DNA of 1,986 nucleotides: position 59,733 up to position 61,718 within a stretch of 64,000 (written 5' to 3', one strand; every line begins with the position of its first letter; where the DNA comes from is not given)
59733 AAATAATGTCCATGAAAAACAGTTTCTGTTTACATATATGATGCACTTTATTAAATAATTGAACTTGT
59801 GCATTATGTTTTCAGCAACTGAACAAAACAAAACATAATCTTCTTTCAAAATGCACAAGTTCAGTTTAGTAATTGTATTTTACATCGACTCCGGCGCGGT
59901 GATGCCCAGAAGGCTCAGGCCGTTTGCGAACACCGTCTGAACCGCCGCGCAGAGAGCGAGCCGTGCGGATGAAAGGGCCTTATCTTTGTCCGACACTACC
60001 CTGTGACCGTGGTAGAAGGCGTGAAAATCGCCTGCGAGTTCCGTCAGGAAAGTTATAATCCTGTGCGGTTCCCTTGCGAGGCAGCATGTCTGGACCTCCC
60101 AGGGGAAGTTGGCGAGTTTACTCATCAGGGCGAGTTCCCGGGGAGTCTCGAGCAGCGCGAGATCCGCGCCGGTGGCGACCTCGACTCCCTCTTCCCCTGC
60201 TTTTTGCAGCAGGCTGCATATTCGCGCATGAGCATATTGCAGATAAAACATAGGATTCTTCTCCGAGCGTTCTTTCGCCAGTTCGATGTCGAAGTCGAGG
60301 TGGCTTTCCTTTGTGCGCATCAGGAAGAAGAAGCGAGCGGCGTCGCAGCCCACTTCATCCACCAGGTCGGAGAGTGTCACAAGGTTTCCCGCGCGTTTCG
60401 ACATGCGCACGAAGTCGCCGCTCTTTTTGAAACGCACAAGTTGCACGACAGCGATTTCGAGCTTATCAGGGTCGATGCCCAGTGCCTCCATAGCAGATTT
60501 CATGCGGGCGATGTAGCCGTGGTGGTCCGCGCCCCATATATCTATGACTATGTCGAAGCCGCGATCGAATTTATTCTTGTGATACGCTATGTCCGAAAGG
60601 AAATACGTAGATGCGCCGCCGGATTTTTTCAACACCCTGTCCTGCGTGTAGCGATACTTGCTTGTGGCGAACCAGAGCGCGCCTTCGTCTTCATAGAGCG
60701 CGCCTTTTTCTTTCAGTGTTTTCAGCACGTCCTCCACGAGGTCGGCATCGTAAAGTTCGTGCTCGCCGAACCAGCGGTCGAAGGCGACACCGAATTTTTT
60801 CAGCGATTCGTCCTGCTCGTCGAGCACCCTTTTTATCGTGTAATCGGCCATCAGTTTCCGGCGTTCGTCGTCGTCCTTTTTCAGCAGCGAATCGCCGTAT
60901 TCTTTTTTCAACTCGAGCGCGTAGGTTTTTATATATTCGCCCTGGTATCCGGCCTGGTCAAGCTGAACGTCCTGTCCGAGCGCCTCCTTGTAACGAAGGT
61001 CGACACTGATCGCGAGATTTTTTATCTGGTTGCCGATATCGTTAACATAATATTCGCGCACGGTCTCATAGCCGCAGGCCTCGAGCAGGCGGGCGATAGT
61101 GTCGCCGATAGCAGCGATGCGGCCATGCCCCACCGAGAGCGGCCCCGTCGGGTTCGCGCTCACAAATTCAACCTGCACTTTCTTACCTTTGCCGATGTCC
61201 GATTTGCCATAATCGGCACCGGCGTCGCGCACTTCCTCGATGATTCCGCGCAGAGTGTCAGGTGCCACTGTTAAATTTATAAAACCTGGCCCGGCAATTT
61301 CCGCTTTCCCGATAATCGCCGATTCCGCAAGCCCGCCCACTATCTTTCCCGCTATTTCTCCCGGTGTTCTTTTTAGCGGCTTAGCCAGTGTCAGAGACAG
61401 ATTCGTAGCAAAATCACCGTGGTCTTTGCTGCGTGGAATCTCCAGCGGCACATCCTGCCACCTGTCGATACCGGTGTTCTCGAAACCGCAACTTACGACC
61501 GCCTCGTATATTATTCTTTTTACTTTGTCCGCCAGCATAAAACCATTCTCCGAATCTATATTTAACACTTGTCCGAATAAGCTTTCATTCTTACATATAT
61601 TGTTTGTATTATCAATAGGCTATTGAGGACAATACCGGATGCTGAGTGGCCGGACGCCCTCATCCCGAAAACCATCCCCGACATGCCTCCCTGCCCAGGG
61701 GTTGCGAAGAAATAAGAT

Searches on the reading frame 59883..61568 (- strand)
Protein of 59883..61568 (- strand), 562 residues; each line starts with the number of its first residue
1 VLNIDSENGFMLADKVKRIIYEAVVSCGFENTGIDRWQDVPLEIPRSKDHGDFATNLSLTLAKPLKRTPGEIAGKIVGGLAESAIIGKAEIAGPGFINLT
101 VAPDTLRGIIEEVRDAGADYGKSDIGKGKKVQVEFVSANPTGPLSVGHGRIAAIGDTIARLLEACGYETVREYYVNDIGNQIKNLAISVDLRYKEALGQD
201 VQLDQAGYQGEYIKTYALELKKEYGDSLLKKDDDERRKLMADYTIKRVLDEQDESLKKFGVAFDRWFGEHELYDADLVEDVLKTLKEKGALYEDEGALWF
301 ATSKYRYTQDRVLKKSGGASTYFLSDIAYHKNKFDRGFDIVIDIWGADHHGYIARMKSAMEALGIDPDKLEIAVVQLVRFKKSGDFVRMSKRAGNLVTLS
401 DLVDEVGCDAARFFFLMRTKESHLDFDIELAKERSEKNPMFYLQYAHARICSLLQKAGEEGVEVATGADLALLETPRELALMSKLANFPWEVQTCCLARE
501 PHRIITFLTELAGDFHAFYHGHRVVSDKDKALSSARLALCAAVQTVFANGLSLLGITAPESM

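Call 38: find_related_loci(query=window:59883-61568:-, collection=genome_contigs, flank=500)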
Query window:59883-61568:- (562 aa) in genome_contigs; peptide patterns used: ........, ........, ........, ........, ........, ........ (x = any residue, [..] = any of these).
599 stretches matched a pattern (row limit reached: there are more); 574 encode a relative of the query (tblastn E <= 1e-3); the best 80 are kept; 80 distinct loci.
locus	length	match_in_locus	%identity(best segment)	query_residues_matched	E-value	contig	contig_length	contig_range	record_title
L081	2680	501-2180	54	4-562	0e+0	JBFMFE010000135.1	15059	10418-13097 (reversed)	MAG: bacterium isolate MAG263 MAG263_135, whole genome shotgun sequence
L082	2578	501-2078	49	39-562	9e-172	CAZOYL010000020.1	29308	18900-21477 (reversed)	MAG TPA_asm: uncultured Gemmatimonadota bacterium isolate SRP214966_co2_43 genome assembly, contig: NODE_1944_length_293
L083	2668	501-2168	47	11-562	3e-171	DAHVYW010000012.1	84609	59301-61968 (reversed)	MAG TPA_asm: Bacillota bacterium isolate clean791 k141_703034, whole genome shotgun sequence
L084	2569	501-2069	50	42-562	4e-171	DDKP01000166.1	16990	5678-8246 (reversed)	MAG TPA_asm: Firmicutes bacterium UBA2595 UBA2595_contig_415, whole genome shotgun sequence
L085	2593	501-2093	49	34-562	5e-170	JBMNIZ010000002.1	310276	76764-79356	MAG: Bacillota bacterium isolate SBF912LR0HQ0200 contig_36332, whole genome shotgun sequence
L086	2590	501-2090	49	35-562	7e-170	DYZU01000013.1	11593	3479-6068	MAG TPA_asm: Thermincola sp. isolate AfrMine_TT107_49_105 k141_4065, whole genome shotgun sequence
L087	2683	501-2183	47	9-562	2e-168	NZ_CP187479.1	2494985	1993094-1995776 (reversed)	Desulforudis sp. Tu-874 chromosome, complete genome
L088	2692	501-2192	47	6-562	4e-168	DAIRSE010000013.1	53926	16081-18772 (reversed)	MAG TPA_asm: Bacillota bacterium isolate CTOTU1356 NODE_61_length_53926_cov_147.669859, whole genome shotgun sequence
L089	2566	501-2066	49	42-562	3e-168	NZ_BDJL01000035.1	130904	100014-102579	Carboxydothermus islandicus strain SET IS-9, whole genome shotgun sequence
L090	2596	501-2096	48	33-562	7e-166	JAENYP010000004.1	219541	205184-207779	MAG: Thermincola ferriacetica isolate BL5_bin.1 BL5_bin1_NODE_32_length_219541_cov_60.838094, whole genome shotgun seque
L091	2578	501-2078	49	39-562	2e-165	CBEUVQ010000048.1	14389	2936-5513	MAG TPA_asm: uncultured Peptococcaceae bacterium isolate SRR13515397_concoct_28 genome assembly, contig: ERZ25510992.86,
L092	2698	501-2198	45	12-562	2e-165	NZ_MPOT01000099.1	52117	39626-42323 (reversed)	MAG: Tepidanaerobacter sp. EBM-38 k99_12642, whole genome shotgun sequence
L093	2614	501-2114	46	38-562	6e-165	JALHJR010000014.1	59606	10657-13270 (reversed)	MAG: Tepidanaerobacter acetatoxydans isolate 8-LJY_011 scaffold_187, whole genome shotgun sequence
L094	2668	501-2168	47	12-562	6e-165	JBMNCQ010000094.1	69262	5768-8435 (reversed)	MAG: Peptococcaceae bacterium isolate Bins.048 NODE_899, whole genome shotgun sequence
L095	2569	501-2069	49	42-562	5e-165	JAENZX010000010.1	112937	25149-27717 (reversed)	MAG: Thermincola ferriacetica isolate BM5_bin.18 BM5_bin18_NODE_80_length_112937_cov_9.142804, whole genome shotgun sequ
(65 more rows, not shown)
